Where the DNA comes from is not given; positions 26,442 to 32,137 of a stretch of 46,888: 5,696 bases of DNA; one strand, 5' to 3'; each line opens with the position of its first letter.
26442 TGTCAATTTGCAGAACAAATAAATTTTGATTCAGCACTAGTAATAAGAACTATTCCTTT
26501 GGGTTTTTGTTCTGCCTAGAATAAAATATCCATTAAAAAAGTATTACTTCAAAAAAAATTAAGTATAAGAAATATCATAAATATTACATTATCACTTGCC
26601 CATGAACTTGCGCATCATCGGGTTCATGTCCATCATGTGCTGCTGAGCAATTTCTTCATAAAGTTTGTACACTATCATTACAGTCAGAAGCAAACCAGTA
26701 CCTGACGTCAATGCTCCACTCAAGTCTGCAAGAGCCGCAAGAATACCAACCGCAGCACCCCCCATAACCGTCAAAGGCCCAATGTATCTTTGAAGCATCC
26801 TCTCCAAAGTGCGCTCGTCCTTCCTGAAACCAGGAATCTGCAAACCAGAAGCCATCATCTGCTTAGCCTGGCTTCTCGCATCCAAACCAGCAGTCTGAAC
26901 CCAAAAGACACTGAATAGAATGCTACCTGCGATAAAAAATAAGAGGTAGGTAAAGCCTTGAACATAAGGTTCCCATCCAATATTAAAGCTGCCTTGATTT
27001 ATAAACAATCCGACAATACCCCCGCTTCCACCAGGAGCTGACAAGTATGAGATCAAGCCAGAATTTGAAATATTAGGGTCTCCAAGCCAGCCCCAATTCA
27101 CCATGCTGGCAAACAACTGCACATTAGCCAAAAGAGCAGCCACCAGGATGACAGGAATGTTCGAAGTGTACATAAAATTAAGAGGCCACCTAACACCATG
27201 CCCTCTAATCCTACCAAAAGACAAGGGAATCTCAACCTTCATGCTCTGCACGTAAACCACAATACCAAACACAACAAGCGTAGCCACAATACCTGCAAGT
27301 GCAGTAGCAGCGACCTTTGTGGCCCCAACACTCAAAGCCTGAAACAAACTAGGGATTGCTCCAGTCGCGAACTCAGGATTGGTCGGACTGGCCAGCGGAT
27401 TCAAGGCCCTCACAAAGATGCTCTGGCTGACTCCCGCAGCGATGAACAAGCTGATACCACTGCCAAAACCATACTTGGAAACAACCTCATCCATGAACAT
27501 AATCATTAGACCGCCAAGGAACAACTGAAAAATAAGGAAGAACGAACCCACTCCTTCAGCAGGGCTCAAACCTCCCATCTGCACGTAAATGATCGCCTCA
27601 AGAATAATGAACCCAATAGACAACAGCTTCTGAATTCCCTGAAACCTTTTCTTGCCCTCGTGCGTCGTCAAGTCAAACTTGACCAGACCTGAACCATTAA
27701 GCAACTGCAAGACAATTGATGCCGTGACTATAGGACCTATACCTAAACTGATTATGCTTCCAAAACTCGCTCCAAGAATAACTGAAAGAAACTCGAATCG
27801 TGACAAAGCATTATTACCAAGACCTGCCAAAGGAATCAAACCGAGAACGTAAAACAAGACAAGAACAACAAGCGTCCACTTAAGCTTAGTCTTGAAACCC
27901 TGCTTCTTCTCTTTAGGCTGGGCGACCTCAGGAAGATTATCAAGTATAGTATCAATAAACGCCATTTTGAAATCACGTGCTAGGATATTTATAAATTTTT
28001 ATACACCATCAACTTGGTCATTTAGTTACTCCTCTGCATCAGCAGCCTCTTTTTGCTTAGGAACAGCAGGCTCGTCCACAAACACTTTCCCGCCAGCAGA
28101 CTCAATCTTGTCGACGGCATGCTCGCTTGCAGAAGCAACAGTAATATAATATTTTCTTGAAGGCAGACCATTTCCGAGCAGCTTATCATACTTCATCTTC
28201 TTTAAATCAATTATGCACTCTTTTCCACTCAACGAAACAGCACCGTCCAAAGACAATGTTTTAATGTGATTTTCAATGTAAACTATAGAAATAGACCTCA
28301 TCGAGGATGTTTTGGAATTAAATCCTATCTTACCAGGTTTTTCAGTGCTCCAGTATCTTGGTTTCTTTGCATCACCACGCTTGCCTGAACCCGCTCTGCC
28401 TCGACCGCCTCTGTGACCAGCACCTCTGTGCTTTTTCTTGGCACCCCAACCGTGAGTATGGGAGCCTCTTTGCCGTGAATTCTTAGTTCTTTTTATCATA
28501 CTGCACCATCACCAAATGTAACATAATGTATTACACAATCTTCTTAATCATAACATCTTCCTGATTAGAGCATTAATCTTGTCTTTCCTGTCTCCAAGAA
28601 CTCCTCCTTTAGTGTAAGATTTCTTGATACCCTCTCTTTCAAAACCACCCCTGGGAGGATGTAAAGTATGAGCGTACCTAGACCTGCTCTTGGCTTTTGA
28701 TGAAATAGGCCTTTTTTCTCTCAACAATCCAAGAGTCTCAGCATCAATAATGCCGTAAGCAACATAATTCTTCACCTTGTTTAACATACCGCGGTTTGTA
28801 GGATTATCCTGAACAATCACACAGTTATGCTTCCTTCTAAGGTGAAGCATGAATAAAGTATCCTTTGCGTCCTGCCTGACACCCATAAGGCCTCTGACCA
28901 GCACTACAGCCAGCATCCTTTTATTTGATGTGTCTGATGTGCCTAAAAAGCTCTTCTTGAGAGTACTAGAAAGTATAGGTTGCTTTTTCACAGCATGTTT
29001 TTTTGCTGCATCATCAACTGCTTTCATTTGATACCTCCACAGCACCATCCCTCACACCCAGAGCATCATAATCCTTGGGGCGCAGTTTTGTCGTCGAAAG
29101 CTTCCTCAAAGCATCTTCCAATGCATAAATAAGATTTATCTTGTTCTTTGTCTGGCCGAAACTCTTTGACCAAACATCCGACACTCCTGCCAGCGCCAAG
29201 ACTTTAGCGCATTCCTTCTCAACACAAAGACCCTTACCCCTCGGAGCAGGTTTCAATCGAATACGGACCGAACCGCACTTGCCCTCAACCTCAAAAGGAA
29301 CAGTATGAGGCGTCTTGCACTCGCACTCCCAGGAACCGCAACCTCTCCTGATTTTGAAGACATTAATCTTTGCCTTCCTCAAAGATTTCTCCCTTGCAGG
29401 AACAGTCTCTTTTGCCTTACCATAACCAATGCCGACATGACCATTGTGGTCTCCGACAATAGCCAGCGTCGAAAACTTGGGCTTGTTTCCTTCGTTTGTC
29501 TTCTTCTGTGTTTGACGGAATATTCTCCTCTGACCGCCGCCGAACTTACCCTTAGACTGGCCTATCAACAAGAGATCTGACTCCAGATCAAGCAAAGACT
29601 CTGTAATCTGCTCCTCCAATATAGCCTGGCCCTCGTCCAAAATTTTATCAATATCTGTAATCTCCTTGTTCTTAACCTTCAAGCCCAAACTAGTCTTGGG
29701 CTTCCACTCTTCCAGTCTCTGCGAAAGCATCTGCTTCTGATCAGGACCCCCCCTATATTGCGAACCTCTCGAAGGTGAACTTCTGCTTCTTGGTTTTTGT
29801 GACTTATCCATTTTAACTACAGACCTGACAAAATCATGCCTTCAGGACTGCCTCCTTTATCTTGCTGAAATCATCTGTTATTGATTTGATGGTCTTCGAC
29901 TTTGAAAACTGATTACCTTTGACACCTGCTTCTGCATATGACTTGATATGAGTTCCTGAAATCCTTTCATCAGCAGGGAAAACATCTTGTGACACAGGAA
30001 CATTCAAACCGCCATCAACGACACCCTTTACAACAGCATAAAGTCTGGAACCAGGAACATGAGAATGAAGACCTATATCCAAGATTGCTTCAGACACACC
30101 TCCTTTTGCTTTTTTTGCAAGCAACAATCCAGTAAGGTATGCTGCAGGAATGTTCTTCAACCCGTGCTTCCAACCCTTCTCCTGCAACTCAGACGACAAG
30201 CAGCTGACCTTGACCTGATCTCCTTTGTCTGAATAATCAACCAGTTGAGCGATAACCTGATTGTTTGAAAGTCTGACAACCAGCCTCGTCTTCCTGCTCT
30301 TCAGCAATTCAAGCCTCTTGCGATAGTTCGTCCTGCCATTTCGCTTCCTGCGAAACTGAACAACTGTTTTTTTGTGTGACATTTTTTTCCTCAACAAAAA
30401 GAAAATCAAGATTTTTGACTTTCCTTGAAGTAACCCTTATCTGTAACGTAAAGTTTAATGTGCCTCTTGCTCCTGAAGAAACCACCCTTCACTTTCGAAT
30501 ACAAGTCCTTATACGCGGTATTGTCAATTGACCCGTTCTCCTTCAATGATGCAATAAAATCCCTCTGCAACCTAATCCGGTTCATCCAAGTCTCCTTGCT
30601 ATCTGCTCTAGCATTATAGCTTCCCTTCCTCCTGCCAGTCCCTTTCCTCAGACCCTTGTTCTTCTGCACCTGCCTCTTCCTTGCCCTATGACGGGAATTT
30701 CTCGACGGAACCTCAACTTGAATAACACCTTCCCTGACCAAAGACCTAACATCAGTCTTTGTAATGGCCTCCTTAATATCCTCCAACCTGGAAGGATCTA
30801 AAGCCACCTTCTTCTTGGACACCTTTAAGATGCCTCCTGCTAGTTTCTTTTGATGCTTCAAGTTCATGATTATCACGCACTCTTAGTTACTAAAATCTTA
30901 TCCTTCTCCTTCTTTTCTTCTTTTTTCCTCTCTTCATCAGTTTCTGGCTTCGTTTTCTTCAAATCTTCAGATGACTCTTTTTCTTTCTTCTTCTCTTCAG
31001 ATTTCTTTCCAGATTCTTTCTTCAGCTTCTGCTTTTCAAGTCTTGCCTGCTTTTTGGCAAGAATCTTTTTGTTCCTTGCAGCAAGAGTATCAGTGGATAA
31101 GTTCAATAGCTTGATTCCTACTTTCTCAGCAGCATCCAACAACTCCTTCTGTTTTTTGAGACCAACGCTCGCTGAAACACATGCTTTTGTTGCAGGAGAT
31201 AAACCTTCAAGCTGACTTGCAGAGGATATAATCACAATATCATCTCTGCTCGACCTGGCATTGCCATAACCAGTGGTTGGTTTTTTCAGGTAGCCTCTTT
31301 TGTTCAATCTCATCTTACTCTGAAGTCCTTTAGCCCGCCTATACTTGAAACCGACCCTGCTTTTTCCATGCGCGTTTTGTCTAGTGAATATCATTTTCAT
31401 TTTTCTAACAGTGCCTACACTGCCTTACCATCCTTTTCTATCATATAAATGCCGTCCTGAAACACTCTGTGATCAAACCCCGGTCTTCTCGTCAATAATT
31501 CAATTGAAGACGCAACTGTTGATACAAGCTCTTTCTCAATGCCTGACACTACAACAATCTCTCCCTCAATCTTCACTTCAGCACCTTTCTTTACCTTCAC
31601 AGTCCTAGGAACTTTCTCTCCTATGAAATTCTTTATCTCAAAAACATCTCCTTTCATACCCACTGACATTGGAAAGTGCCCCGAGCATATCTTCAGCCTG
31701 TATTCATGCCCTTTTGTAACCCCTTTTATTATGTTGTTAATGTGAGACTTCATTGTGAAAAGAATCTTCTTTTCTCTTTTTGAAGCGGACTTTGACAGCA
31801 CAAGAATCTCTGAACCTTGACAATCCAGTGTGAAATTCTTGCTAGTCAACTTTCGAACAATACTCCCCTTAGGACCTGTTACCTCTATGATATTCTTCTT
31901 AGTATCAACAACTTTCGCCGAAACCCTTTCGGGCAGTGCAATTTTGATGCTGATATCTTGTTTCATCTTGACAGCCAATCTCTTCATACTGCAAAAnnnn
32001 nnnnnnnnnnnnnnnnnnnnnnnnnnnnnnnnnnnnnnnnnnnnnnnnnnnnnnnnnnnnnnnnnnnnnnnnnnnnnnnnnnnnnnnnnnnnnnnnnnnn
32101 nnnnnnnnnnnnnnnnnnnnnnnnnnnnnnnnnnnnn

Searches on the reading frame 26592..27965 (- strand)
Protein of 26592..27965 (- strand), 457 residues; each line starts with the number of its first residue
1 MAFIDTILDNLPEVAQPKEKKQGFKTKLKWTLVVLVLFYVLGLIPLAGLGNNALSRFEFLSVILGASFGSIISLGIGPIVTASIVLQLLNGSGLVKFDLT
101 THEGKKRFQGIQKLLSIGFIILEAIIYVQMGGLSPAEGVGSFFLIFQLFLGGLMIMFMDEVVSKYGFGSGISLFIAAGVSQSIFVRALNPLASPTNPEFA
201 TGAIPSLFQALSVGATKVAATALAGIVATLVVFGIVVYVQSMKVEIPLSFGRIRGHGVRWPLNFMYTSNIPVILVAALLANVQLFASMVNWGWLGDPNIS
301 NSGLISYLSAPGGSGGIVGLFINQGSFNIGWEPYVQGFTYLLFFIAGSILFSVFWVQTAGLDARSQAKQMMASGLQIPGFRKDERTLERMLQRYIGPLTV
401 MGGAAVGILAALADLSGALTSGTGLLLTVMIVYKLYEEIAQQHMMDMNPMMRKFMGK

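Call 35: search_protein_families(library=pfam, proteins=[window:26592-27965:-])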
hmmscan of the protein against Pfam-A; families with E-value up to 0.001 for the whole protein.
window:26592-27965:- (457 aa): 1 family
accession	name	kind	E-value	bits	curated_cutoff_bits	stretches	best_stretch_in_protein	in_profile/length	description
PF00344.25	SecY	-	9.5e-66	222.7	32.2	1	70-436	1-306/306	SecY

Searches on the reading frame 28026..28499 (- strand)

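Call 35: search_protein_families(library=pfam, proteins=[window:28026-28499:-])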
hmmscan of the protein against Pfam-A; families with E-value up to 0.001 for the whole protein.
window:28026-28499:- (157 aa): 1 family
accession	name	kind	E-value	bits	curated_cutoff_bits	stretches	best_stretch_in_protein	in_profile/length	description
PF00828.25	Ribosomal_L27A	-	6.2e-10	39.8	21.5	1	93-139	19-71/72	Ribosomal proteins 50S-L15, 50S-L18e, 60S-L27A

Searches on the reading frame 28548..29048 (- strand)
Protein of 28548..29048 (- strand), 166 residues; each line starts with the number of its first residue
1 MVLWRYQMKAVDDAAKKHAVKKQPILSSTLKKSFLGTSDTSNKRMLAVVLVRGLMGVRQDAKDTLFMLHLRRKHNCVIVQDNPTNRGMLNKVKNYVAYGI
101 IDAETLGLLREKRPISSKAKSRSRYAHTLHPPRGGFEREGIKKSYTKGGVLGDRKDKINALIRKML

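Call 35: search_protein_families(library=pfam, proteins=[window:28548-29048:-])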
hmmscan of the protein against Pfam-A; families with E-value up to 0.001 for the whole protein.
window:28548-29048:- (166 aa): 1 family
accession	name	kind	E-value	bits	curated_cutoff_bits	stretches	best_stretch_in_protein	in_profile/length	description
PF00327.25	Ribosomal_L30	-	2.7e-16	59.6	23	1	46-96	1-51/51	Ribosomal protein L30p/L7e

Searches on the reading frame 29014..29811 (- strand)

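Call 35: search_protein_families(library=pfam, proteins=[window:29014-29811:-])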
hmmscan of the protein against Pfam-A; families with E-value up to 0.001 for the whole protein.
window:29014-29811:- (265 aa): 2 families
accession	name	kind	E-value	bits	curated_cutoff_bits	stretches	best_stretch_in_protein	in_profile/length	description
PF03719.21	Ribosomal_S5_C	-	6.3e-20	70.9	21.5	1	177-241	1-64/71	Ribosomal protein S5, C-terminal domain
PF00333.26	Ribosomal_S5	-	4.5e-17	62.3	27.1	1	99-155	9-65/65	Ribosomal protein S5, N-terminal domain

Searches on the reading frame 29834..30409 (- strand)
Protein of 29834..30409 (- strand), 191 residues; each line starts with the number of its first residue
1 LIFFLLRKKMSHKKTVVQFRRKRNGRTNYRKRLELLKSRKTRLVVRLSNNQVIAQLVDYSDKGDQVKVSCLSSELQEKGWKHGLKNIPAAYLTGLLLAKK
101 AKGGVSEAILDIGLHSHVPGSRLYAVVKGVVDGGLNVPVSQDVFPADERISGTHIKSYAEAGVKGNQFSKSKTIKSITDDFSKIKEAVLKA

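Call 36: search_protein_families(library=pfam, proteins=[window:29834-30409:-])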
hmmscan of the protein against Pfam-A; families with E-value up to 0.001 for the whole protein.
window:29834-30409:- (191 aa): 2 families
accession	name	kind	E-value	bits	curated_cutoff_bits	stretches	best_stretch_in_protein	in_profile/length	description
PF17144.9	Ribosomal_L5e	-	2.8e-29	102.7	27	2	16-101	4-96/163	Ribosomal large subunit proteins 60S L5, and 50S L18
PF00861.27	Ribosomal_L18p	-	1.1e-05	26.1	27.8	1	20-114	7-95/116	Ribosomal L18 of archaea, bacteria, mitoch. and chloroplast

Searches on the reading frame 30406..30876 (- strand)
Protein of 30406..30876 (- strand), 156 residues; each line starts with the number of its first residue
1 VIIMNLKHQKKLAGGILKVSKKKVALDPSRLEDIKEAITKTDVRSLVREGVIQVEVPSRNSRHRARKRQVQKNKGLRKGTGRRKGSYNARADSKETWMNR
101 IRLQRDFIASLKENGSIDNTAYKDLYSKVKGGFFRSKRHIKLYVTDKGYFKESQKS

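Call 36: search_protein_families(library=pfam, proteins=[window:30406-30876:-])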
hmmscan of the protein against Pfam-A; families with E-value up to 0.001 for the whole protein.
window:30406-30876:- (156 aa): 2 families
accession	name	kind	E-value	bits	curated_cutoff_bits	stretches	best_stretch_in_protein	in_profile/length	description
PF25476.1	Ribosomal_L19e_C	-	4.2e-28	97.8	25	1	59-147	2-90/91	Ribosomal protein L19e, C-terminal domain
PF01280.26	Ribosomal_L19e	-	1.5e-16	60.4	25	1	5-55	1-51/53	Ribosomal protein L19e, N-terminal domain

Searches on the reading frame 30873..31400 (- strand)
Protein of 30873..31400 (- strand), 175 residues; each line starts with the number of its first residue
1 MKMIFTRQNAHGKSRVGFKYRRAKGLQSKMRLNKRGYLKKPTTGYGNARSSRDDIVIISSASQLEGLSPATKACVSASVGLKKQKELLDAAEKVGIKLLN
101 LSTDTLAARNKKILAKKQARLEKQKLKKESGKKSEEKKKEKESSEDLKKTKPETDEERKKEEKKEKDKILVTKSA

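Call 36: search_protein_families(library=pfam, proteins=[window:30873-31400:-])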
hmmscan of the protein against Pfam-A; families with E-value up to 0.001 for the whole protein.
window:30873-31400:- (175 aa): 1 family
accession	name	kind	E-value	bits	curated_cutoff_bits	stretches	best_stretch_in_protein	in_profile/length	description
PF01655.23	Ribosomal_L32e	-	8.8e-15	55.4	25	1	5-100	4-108/108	Ribosomal protein L32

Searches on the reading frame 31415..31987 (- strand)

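Call 36: search_protein_families(library=pfam, proteins=[window:31415-31987:-])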
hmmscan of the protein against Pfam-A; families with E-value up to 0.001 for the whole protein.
window:31415-31987:- (190 aa): 1 family
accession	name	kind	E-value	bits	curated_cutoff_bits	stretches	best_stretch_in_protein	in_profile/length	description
PF00347.28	Ribosomal_L6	-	2.8e-16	60.5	27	2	105-179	1-80/80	Ribosomal protein L6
